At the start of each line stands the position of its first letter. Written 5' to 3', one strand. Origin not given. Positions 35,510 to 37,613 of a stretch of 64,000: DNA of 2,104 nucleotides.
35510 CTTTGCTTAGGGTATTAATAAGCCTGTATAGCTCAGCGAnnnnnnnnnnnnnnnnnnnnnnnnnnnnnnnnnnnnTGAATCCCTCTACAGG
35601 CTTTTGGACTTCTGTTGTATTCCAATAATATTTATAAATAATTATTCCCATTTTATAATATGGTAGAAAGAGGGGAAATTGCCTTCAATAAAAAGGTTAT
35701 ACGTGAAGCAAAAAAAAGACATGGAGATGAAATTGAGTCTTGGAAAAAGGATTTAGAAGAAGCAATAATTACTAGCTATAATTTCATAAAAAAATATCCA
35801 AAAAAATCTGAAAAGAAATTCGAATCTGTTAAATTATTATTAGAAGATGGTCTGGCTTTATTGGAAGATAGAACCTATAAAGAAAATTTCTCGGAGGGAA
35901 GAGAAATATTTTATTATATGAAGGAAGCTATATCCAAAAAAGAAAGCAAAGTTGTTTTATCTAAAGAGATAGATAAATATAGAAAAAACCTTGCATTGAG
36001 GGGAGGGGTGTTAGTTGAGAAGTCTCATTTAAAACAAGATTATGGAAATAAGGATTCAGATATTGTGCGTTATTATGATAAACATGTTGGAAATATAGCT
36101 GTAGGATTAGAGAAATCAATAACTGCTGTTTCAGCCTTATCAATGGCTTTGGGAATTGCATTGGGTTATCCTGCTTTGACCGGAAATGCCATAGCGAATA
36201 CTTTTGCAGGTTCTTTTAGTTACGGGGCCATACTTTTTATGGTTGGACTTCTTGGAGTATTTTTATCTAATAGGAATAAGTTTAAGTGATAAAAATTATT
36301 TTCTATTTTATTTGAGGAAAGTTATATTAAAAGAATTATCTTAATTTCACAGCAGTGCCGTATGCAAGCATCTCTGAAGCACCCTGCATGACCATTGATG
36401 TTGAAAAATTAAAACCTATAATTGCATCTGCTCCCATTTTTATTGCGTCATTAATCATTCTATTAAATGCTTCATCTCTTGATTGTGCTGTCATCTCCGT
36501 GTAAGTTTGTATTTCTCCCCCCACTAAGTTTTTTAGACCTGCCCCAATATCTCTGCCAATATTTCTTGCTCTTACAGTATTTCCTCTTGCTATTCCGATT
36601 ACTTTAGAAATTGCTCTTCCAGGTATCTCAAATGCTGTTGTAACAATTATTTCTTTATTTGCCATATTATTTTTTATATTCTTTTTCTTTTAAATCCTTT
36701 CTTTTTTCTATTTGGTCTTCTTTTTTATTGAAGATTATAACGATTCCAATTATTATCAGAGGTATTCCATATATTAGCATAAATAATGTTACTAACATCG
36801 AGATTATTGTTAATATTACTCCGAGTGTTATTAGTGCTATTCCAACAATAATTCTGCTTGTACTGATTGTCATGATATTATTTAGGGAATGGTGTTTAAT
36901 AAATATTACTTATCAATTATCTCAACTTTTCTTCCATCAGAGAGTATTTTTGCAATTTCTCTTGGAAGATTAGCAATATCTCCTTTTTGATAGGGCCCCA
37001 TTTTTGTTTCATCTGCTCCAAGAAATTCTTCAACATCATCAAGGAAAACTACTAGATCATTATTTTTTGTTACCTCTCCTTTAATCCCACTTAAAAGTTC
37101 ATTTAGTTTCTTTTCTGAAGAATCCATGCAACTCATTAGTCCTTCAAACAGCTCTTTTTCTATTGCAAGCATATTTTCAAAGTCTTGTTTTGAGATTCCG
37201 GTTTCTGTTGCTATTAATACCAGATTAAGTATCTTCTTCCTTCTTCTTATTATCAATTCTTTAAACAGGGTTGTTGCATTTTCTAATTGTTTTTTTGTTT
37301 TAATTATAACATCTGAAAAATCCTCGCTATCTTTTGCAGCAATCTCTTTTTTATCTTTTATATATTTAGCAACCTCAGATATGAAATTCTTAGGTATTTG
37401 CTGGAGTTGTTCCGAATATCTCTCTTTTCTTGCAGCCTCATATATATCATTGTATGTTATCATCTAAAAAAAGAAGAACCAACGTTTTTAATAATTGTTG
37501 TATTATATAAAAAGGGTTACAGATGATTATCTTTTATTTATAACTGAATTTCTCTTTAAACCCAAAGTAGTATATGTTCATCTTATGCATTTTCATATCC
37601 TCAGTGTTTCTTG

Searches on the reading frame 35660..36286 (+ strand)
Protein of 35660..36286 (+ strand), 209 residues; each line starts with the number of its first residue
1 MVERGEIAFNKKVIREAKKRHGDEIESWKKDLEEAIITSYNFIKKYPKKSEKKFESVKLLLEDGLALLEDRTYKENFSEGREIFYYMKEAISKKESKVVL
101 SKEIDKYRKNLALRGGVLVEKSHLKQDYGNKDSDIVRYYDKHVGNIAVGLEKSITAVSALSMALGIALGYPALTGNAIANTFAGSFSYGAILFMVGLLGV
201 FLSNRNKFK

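Call 47: search_protein_families(library=pfam, proteins=[window:35660-36286:+], max_evalue=0.01)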
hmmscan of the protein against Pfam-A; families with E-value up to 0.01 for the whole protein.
window:35660-36286:+ (209 aa): 0 families

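Call 61: search_solved_structures(query=window:35660-36286:+, max_evalue=10)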
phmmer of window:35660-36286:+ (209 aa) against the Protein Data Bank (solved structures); distinct sequences matched with E-value up to 10: 4.
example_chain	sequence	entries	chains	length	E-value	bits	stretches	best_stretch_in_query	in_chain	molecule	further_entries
2m1b_A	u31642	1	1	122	0.23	14.7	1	75-147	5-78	Transcriptional regulatory protein, C terminal family protein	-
11ce_A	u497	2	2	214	0.59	13.3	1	14-64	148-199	The protease-Zn (II) complex of Zn5 | Zn5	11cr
5t58_D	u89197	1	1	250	0.71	13.1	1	10-45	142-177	KLLA0D15741p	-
11cy_A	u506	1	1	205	1.4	12.1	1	14-63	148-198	ZnO5_baseKO_ES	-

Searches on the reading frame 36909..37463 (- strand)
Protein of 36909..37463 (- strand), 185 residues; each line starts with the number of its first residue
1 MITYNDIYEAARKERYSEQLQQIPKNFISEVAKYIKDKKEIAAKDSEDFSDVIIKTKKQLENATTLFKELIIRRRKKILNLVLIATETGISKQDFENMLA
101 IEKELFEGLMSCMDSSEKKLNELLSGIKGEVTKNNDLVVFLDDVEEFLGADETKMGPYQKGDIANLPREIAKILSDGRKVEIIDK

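Call 47: search_protein_families(library=pfam, proteins=[window:36909-37463:-], max_evalue=0.01)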
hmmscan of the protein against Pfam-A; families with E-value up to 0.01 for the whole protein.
window:36909-37463:- (185 aa): 1 family
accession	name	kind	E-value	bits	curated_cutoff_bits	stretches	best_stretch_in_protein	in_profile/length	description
PF22090.1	Gins51_C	-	1e-10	41.6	27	1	137-175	2-40/48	Gins51, C-terminal domain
